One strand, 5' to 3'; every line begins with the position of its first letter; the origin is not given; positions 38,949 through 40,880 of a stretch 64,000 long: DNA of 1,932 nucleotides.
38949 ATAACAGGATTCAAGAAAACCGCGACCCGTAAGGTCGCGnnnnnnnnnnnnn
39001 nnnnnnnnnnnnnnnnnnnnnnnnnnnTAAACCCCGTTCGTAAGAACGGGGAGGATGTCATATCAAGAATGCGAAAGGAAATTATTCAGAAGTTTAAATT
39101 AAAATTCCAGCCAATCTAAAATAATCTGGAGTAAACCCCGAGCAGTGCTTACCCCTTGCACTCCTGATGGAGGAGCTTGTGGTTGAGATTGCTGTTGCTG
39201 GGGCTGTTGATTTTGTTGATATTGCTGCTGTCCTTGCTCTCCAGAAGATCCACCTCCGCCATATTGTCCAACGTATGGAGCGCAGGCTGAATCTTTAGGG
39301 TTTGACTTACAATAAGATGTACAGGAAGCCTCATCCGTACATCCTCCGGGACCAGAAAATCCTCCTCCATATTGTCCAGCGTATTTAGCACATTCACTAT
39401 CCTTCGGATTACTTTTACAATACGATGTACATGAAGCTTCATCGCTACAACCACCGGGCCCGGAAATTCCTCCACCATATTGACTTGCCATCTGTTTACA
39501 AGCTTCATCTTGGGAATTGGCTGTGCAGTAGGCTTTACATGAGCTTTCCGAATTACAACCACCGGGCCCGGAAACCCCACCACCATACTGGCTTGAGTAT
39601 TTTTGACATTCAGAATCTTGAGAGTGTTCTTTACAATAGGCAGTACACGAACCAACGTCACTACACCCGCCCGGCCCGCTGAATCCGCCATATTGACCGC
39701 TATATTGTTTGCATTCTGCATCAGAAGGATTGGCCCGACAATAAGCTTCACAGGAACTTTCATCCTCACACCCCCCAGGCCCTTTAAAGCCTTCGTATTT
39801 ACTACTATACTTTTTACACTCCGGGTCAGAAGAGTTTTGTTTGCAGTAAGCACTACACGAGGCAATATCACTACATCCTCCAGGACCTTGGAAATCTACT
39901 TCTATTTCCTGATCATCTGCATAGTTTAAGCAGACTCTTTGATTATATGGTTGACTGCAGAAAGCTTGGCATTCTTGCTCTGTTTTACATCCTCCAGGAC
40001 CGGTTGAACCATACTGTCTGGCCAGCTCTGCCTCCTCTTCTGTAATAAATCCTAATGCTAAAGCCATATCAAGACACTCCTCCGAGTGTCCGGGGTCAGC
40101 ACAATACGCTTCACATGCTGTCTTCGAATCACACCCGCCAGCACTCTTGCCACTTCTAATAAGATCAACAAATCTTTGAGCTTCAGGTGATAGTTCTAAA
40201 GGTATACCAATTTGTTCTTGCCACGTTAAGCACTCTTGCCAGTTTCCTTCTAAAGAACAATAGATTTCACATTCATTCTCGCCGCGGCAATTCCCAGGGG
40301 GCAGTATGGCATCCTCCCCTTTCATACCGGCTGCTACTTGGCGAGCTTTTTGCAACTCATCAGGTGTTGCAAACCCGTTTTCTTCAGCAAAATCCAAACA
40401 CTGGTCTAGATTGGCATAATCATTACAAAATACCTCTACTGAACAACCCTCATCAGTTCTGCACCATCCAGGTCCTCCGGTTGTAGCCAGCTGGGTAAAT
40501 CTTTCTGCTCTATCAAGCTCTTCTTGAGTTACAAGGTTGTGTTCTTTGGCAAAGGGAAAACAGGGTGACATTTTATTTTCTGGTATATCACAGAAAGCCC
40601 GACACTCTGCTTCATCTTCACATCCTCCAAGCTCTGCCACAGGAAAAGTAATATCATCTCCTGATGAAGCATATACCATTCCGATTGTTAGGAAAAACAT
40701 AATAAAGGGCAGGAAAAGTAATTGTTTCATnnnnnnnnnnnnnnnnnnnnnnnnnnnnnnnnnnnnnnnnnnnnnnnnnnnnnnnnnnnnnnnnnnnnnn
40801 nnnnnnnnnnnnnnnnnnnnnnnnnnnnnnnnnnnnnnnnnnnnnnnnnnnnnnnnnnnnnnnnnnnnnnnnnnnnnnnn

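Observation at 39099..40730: Secreted protein built from about 11 four-cysteine modules with six near-identical ~33-aa tandem repeats and a poly-Q tail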

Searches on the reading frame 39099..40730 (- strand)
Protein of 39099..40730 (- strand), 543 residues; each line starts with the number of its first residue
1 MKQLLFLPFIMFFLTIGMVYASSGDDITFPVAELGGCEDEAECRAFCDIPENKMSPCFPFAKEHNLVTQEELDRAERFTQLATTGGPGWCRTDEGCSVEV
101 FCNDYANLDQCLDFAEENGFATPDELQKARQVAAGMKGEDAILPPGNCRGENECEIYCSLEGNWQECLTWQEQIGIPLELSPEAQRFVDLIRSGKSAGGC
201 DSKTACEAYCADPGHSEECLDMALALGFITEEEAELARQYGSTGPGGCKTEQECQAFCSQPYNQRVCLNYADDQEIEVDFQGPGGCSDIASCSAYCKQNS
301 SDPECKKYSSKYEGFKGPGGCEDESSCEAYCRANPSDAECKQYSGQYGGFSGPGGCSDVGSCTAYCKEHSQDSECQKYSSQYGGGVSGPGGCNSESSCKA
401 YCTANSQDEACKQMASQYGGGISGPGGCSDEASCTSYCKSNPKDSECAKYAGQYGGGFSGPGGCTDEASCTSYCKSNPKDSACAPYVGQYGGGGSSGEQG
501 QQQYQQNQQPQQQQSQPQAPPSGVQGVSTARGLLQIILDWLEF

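Call 4: search_protein_families(library=pfam, proteins=[window:39099-40730:-], max_evalue=10)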
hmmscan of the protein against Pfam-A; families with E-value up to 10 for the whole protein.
window:39099-40730:- (543 aa): 0 families

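Call 5: search_protein_families(library=ncbifam, proteins=[window:39099-40730:-], max_evalue=10)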
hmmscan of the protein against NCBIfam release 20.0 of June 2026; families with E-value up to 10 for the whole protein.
window:39099-40730:- (543 aa): 0 families

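Call 6: search_solved_structures(query=window:39099-40730:-, max_evalue=10)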
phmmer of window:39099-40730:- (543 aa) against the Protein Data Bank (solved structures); distinct sequences matched with E-value up to 10: 0.

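Call 9: find_homologous_proteins(query=window:39099-40730:-)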
Query window:39099-40730:- (543 aa): 1107 proteins with E <= 0.001 among 8000 candidates; the best 120 are listed.
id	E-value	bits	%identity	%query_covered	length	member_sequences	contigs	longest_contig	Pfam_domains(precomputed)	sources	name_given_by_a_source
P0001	4.0e-284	962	90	85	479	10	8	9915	-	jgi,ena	-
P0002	7.9e-273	925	81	90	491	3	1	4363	-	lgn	-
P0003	2.9e-258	876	75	91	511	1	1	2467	-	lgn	-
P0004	7.2e-248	842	77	84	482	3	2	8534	-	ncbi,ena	-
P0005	2.1e-246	837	80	77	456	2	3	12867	-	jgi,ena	-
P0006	5.2e-214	730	76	68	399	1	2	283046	-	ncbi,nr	ncbi:hypothetical protein HY386_01695 [Candidatus Daviesbacteria bacterium]|nr:hypothetical protein 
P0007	6.6e-214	730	75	77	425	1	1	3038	-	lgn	-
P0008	9.2e-212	723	63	93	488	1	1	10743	-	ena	-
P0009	9.2e-210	716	68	84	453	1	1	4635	-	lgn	-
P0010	4.5e-198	678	65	77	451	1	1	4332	-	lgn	-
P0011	4.8e-189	648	67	78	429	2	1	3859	-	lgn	-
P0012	5.5e-169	582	48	76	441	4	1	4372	-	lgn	-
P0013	3.4e-162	559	48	78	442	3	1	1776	-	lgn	-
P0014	2.9e-155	536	42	76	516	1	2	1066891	-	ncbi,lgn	-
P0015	2.4e-148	514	43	78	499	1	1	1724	-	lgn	-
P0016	3.6e-135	470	47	84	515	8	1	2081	-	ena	-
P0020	2.3e-129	451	47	82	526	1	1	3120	PF22147.2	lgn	-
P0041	4.8e-97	344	32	99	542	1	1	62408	PF25052.2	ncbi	-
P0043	2.8e-93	332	28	92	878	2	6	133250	PF07648.21,PF00050.27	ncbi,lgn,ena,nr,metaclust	ncbi:MAG: hypothetical protein A2939_01365 [Parcubacteria group bacterium RIFCSPLOWO2_01_FULL_48_18]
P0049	6.9e-91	324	28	97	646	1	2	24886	PF25052.2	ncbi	-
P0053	1.8e-88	316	37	48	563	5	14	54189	-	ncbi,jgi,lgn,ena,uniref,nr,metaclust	ncbi:MAG: hypothetical protein A3D64_02800 [Candidatus Wildermuthbacteria bacterium RIFCSPHIGHO2_02_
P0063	8.6e-86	307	41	49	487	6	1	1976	PF25052.2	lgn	-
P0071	7.8e-84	301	32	64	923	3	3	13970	PF13385.14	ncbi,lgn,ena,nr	ncbi:MAG: hypothetical protein Greene07144_826 [Parcubacteria group bacterium Greene0714_4]|nr:MAG: 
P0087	2.3e-79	286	34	77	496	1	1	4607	PF20787.3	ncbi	-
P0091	2.0e-78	283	30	97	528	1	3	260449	-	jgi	jgi:hypothetical protein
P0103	2.5e-76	276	36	71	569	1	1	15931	PF10925.14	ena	-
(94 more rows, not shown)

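Call 12: search_protein_families(library=pfam, proteins=[P0041, P0049, P0020, P0087, P0103, P0043, P0071, P0053], max_evalue=1)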
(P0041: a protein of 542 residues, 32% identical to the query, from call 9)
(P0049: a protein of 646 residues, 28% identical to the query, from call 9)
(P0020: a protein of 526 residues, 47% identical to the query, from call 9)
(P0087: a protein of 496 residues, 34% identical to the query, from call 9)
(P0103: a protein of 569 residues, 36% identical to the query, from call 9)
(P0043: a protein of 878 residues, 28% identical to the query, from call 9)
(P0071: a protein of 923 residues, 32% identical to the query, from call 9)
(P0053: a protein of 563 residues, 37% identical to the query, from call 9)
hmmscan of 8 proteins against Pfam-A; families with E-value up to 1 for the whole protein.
P0041 (542 aa): 3 families
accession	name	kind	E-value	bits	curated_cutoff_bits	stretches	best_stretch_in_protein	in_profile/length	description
PF25052.1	AtDEF-like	-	1.3e-06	29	25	1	8-65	9-67/79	Defensin-like family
PF24313.1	Paratox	-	0.012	15.7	27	0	331-349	10-28/59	Paratox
PF07862.16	Nif11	-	0.017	15.9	23.8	0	370-384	27-41/48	Nif11 domain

P0049 (646 aa): 4 families
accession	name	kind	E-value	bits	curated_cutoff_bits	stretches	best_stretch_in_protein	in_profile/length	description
PF25052.1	AtDEF-like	-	1.6e-05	25.5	25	1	3-63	5-68/79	Defensin-like family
PF01934.22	HepT-like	-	0.0013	18.9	23.5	0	260-291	55-85/120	Ribonuclease HepT-like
PF10925.13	DUF2680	-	0.037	14.6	25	1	482-506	28-52/57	Protein of unknown function (DUF2680)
PF09317.16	ACDH_C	-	0.48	10.4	25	0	473-508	246-281/284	Acyl-CoA dehydrogenase, C-terminal, bacterial type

P0020 (526 aa): 1 family
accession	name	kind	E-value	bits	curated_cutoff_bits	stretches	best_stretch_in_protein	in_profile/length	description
PF22147.1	AcrIC5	-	1.2e-06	29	27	1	413-428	31-46/53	Anti-CRISPR protein AcrIC5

P0087 (496 aa): 6 families
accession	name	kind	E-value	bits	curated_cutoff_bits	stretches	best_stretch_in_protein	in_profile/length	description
PF20787.2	SPP1_GP23-1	-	1.8e-06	28.2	27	0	258-277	18-37/47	SPP1 phage GP23.1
PF14657.12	Arm-DNA-bind_4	-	0.018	15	22.3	0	267-284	23-40/47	Arm DNA-binding domain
PF10415.14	FumaraseC_C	-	0.02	15.8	32.5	0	263-281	31-49/54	Fumarase C C-terminus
PF17944.6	Arg_decarbox_C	-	0.024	15.6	23.3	0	256-288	14-47/51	Arginine decarboxylase C-terminal helical extension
PF10925.13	DUF2680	-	0.069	13.7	25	0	309-335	20-46/57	Protein of unknown function (DUF2680)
PF25052.1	AtDEF-like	-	0.5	11.1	25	1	31-56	37-65/79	Defensin-like family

P0103 (569 aa): 3 families
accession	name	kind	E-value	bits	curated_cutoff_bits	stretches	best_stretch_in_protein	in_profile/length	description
PF10925.13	DUF2680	-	3.4e-06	27.5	25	1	369-403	21-55/57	Protein of unknown function (DUF2680)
PF21299.2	ADAM10_Cys-rich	-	0.0062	17.7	28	0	311-335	2-26/56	ADAM10, cysteine-rich domain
PF25052.1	AtDEF-like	-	0.084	13.6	25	1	7-64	5-58/79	Defensin-like family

P0043 (878 aa): 3 families
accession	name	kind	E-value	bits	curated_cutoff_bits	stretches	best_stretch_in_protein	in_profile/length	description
PF00050.26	Kazal_1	-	9.5e-09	35.6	21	1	770-791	8-29/49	Kazal-type serine protease inhibitor domain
PF07648.20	Kazal_2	-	2.6e-06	27.9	22.8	1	770-794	5-33/48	Kazal-type serine protease inhibitor domain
PF10615.14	DUF2470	-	0.028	15.4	22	0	405-432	8-35/77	Domain of unknown function (DUF2470)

P0071 (923 aa): 2 families
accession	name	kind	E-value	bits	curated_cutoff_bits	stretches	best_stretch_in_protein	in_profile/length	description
PF13385.13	Laminin_G_3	-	6.3e-26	91.8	27.6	1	672-825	10-151/151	Concanavalin A-like lectin/glucanases superfamily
PF07953.20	Toxin_R_bind_N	-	0.11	12.6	23.8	1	750-778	124-152/191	Clostridium neurotoxin, N-terminal receptor binding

P0053 (563 aa): 4 families
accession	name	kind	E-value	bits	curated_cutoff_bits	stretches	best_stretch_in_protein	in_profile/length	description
PF05119.17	Terminase_4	-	0.1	13.4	24.7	0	99-128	27-56/98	Phage terminase, small subunit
PF17746.7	SfsA_N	-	0.12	12.9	25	0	153-166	16-29/63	SfsA N-terminal OB domain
PF18881.5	DUF5646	-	0.15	12.5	27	1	330-350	35-55/69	Family of unknown function (DUF5646)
PF25052.1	AtDEF-like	-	0.28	11.9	25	1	6-65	8-70/79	Defensin-like family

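Call 18: find_encoding_contigs(protein=P0014, flank=6000, max_places=2)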
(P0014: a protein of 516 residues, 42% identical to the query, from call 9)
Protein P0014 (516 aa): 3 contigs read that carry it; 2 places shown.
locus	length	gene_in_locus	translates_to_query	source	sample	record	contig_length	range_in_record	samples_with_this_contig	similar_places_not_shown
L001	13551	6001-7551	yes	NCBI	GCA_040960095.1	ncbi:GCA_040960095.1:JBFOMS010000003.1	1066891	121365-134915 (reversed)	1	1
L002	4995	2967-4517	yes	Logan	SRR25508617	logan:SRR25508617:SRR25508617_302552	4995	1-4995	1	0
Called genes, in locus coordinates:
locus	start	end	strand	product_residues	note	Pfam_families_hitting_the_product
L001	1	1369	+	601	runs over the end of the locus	PF01807:Zn_ribbon_DnaG, PF08275:DNAG_N, PF01751:Toprim, PF13662:Toprim_4, PF13155:Toprim_2, PF10410:DnaB_bind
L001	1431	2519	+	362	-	PF03979:Sigma70_r1_1, PF00140:Sigma70_r1_2, PF04542:Sigma70_r2, PF04539:Sigma70_r3, PF04545:Sigma70_r4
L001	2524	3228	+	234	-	-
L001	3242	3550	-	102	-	PF01035:DNA_binding_1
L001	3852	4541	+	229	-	-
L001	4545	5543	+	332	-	-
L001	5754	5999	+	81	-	-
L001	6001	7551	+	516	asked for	-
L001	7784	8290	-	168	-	PF04151:PPC (weak)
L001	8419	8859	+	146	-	-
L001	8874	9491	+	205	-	PF02589:LUD_dom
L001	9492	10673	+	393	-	PF00704:Glyco_hydro_18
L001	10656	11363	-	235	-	-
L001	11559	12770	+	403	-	PF00270:DEAD, PF04851:ResIII (weak), PF00271:Helicase_C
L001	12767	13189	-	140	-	-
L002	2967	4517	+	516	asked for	-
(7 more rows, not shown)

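Call 19: find_encoding_contigs(protein=P0006, flank=6000, max_places=2)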
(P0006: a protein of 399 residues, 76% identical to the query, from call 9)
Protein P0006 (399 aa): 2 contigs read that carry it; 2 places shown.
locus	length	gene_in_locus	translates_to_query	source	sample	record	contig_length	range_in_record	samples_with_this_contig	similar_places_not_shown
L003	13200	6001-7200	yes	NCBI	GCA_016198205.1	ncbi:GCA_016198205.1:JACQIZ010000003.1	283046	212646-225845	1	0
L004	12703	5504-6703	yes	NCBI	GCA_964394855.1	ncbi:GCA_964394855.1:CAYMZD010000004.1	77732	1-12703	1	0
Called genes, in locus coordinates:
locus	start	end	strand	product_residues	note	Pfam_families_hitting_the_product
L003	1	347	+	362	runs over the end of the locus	PF03979:Sigma70_r1_1, PF00140:Sigma70_r1_2, PF04542:Sigma70_r2, PF04539:Sigma70_r3, PF04545:Sigma70_r4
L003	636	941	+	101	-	PF01022:HTH_5 (weak)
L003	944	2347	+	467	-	PF01134:GIDA (weak), PF03486:HI0933_like (faint), PF07992:Pyr_redox_2, PF12831:FAD_oxidored (weak), PF13738:Pyr_redox_3, PF00070:Pyr_redox, PF02852:Pyr_redox_dim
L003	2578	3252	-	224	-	-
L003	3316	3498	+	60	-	-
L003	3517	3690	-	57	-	-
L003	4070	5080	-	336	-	-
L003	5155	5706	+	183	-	-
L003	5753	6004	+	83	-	-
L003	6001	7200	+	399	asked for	-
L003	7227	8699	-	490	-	PF13231:PMT_2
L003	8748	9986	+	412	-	PF22148:Fervidolysin_NPro-like, PF00082:Peptidase_S8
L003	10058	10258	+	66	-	-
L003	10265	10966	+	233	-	PF01988:VIT1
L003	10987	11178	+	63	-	-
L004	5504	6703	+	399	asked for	-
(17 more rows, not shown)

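Call 20: find_encoding_contigs(protein=P0053, flank=6000, max_places=3)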
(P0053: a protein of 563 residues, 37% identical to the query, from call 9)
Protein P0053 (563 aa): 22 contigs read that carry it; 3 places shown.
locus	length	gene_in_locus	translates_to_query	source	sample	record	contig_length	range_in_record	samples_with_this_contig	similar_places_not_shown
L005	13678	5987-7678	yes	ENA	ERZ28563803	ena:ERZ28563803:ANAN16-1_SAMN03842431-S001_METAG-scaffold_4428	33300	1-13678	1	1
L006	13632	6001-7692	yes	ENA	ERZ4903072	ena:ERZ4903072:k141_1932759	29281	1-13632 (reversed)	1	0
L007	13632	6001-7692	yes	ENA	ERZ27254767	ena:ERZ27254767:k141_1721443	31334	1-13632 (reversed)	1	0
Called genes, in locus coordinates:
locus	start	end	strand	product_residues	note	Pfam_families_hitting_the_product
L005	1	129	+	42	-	?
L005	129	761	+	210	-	PF00834:Ribul_P_3_epim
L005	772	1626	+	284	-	PF00456:Transketolase_N, PF13292:DXP_synthase_N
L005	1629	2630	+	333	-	PF02779:Transket_pyr, PF02780:Transketolase_C, PF22613:Transketolase_C_1 (weak)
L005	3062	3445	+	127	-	PF00294:PfkB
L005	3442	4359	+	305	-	PF00389:2-Hacid_dh, PF02826:2-Hacid_dh_C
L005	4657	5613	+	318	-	PF10432:bact-PGI_C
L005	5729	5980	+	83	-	-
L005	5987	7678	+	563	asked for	-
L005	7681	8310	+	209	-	PF18920:DUF5671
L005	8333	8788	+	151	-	-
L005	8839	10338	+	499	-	PF18915:DUF5667, PF00050:Kazal_1, PF07648:Kazal_2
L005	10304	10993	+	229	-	PF00730:HhH-GPD, PF00633:HHH (weak)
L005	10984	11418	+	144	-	PF01329:Pterin_4a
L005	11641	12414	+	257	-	PF12705:PDDEXK_1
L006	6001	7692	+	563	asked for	-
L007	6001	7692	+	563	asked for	-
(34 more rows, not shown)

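Call 22: find_encoding_contigs(protein=P0043, flank=6000, max_places=2)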
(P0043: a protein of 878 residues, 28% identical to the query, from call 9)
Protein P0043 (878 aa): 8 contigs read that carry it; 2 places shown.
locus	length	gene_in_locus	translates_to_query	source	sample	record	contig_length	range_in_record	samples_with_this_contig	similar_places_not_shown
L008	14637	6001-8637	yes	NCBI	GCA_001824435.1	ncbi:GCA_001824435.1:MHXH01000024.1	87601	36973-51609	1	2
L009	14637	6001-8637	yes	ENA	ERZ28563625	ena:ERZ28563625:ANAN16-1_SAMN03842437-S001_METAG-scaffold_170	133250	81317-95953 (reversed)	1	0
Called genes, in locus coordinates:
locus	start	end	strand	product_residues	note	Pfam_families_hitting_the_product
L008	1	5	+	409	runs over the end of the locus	-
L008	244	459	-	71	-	-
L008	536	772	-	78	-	PF04203:Sortase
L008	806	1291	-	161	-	-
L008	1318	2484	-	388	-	PF00188:CAP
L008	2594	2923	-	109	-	-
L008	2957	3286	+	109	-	PF01471:PG_binding_1 (weak)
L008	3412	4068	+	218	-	PF01386:Ribosomal_L25p, PF14693:Ribosomal_TL5_C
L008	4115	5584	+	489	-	PF13406:SLT_2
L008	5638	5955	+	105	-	-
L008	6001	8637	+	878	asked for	PF00050:Kazal_1, PF07648:Kazal_2 (weak)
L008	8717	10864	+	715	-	PF00437:T2SSE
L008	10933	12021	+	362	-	PF00482:T2SSF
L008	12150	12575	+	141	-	PF07963:N_methyl (faint)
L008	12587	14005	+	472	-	PF08309:LVIVD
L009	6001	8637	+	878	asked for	PF00050:Kazal_1, PF07648:Kazal_2 (weak)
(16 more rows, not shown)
